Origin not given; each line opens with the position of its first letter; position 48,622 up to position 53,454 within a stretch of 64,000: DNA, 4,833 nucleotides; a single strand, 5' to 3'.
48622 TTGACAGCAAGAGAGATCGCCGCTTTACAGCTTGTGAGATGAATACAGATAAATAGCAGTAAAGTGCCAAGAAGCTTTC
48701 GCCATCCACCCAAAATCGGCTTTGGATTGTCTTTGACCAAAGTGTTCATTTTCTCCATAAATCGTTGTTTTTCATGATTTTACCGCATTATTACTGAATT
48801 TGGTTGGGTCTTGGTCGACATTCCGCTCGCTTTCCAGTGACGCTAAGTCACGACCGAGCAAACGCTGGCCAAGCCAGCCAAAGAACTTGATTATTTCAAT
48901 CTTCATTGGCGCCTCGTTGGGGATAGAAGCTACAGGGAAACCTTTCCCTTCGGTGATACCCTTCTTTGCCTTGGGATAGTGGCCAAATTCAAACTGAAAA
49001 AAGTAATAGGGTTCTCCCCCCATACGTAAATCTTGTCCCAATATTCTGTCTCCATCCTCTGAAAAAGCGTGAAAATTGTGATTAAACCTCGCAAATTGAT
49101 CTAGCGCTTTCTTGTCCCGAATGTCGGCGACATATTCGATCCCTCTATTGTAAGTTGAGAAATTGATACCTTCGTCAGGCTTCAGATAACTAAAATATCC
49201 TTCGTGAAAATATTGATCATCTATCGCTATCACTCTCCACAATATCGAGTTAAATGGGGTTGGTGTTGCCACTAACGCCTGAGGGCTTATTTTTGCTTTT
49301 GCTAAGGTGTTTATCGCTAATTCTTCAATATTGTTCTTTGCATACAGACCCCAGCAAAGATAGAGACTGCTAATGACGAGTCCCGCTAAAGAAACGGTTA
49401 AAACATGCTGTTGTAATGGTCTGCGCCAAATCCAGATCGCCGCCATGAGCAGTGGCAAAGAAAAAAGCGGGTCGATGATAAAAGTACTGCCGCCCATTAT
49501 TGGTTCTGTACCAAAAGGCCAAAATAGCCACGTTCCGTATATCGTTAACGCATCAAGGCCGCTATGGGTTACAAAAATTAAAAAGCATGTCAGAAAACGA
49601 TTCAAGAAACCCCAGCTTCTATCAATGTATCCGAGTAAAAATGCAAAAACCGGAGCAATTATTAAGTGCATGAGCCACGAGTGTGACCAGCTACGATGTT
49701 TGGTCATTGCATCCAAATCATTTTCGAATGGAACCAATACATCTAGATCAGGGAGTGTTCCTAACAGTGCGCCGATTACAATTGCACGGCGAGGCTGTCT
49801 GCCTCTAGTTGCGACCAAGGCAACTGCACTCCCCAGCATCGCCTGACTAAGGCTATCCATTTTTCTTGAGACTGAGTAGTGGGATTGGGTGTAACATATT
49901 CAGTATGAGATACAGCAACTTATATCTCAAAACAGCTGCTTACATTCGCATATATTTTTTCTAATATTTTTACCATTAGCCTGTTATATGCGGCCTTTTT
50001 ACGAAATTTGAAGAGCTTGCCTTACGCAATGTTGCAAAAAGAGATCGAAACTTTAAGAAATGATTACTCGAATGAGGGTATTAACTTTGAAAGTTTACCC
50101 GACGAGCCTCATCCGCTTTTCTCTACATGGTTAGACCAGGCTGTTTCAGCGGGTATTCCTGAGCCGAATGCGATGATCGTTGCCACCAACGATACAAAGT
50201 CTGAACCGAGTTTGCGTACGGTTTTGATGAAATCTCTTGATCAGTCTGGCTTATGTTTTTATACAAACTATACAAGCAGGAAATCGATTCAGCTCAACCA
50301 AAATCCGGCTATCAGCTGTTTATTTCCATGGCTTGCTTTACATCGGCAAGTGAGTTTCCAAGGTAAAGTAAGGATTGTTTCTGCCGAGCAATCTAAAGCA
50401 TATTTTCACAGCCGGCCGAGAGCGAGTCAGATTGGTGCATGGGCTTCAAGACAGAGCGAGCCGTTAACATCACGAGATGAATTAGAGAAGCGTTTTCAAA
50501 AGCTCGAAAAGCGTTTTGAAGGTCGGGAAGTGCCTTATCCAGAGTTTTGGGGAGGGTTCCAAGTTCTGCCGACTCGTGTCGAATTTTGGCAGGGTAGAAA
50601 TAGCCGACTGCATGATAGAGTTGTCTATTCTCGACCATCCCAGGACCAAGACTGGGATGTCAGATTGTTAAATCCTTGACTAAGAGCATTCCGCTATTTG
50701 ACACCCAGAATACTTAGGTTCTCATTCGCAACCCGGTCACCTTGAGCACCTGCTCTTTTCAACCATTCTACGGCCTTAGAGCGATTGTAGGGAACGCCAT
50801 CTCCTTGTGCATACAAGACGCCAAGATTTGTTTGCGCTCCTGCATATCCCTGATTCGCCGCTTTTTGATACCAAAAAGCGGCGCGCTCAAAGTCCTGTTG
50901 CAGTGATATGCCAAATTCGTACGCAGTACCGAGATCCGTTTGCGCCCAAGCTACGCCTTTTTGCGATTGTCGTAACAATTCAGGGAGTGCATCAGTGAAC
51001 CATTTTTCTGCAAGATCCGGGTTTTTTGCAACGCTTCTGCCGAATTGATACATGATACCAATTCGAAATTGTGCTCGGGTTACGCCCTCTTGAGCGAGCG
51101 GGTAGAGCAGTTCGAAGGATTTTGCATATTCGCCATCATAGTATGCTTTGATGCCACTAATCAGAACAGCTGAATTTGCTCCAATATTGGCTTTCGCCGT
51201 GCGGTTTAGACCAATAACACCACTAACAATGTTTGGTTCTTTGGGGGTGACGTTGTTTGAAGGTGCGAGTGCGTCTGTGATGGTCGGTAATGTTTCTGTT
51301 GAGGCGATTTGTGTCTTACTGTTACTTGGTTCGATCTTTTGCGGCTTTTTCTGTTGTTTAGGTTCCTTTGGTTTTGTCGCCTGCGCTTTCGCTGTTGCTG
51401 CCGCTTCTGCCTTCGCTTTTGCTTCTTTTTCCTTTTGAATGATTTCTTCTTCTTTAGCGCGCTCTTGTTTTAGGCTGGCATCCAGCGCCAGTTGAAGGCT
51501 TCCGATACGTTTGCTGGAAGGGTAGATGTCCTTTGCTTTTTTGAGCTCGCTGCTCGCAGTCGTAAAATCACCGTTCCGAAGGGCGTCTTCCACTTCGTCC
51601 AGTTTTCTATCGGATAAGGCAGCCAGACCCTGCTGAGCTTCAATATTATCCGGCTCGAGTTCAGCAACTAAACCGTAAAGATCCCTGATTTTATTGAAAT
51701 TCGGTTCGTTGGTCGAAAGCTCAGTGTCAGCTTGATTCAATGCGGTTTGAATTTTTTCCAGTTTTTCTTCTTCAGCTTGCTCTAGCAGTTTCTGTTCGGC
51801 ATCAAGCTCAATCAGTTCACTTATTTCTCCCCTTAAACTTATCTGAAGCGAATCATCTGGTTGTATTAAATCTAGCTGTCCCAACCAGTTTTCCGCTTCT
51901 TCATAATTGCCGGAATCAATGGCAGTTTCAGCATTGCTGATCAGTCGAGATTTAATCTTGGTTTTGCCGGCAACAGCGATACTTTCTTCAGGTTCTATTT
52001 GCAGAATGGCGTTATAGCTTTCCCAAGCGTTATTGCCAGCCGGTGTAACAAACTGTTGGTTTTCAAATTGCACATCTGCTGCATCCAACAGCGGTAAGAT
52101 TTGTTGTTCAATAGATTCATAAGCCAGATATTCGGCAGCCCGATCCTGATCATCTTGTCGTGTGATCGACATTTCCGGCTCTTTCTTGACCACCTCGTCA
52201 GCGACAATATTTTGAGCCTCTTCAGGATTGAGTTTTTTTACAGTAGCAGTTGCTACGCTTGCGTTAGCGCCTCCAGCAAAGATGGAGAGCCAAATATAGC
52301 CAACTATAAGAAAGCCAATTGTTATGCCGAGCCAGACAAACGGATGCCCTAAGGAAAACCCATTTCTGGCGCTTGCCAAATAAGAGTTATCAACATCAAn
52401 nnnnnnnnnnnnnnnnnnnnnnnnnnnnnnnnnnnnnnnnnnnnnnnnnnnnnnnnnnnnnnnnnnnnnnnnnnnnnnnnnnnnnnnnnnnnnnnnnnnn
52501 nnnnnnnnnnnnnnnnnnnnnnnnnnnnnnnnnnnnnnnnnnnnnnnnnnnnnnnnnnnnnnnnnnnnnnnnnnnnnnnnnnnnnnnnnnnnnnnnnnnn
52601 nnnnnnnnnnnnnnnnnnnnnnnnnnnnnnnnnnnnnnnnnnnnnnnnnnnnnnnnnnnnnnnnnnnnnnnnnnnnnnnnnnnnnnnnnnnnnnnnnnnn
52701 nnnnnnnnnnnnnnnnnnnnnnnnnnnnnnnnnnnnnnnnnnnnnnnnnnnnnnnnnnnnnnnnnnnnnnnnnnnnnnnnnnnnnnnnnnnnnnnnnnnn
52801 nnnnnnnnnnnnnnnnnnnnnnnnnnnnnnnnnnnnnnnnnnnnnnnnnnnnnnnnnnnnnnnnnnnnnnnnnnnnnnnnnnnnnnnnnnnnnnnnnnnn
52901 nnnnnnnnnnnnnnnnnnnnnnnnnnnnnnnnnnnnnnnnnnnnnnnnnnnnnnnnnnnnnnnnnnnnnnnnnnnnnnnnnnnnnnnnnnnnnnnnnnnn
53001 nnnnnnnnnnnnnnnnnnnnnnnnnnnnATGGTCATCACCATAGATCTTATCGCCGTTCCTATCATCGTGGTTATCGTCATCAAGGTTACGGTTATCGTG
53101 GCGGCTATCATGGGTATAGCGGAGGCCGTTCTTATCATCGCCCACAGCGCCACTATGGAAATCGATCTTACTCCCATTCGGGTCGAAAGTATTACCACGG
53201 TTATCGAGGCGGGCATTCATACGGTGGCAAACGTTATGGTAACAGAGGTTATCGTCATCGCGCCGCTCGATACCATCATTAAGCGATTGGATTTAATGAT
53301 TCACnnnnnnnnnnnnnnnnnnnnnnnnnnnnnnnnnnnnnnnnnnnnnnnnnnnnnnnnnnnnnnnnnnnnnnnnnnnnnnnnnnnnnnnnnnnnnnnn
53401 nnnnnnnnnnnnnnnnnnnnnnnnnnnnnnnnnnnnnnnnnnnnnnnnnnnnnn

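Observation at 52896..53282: Secreted 100-residue Gly/Tyr/His/Arg-rich protein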

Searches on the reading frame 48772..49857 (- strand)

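Call 13: search_protein_families(library=pfam, proteins=[window:48772-49857:-], max_evalue=0.001)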
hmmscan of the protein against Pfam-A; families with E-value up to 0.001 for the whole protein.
window:48772-49857:- (361 aa): 1 family
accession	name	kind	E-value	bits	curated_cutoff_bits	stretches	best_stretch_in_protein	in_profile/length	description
PF04307.19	YdjM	-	2.1e-24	86.4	29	1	1-176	2-175/176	YdjM inner membrane protein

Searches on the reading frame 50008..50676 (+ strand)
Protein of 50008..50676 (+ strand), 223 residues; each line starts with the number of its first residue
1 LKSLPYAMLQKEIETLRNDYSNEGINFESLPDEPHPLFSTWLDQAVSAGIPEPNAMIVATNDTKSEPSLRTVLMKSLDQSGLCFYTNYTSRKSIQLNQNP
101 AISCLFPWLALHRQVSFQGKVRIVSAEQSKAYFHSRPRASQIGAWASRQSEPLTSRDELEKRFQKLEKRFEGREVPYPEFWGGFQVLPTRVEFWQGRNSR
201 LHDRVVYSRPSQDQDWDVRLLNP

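Call 13: search_protein_families(library=pfam, proteins=[window:50008-50676:+], max_evalue=0.001)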
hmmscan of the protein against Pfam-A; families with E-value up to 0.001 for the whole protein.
window:50008-50676:+ (223 aa): 2 families
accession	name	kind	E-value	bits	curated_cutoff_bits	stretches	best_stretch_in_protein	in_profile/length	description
PF01243.27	PNPOx_N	-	2.5e-24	86.4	28.1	1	42-167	1-117/120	Pyridoxamine 5'-phosphate oxidase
PF10590.14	PNP_phzG_C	-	7.4e-18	64.6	27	1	181-223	1-42/42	Pyridoxine 5'-phosphate oxidase C-terminal dimerisation region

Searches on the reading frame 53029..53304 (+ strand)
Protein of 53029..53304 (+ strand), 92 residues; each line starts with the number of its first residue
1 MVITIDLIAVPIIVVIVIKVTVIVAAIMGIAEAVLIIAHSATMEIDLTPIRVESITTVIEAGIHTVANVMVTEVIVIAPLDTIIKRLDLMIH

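Call 50: list_cluster_members(proteins=[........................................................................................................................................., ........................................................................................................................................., window:53029-53304:+, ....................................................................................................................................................])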
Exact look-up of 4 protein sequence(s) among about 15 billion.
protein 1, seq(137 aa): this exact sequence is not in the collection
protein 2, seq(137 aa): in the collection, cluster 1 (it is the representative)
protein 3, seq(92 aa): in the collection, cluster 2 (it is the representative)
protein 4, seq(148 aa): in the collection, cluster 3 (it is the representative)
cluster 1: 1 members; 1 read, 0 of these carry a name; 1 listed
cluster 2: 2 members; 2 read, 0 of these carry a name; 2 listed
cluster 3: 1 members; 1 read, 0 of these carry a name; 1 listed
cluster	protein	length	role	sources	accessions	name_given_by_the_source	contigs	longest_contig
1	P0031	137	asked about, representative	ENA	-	-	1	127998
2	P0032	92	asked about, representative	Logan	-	-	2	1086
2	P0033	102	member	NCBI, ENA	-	-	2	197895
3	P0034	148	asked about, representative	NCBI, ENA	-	-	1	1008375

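Call 67: search_protein_families(library=pfam, proteins=[P0031], max_evalue=1)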
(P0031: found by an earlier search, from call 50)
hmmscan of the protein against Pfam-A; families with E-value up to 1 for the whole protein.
P0031 (137 aa): 0 families
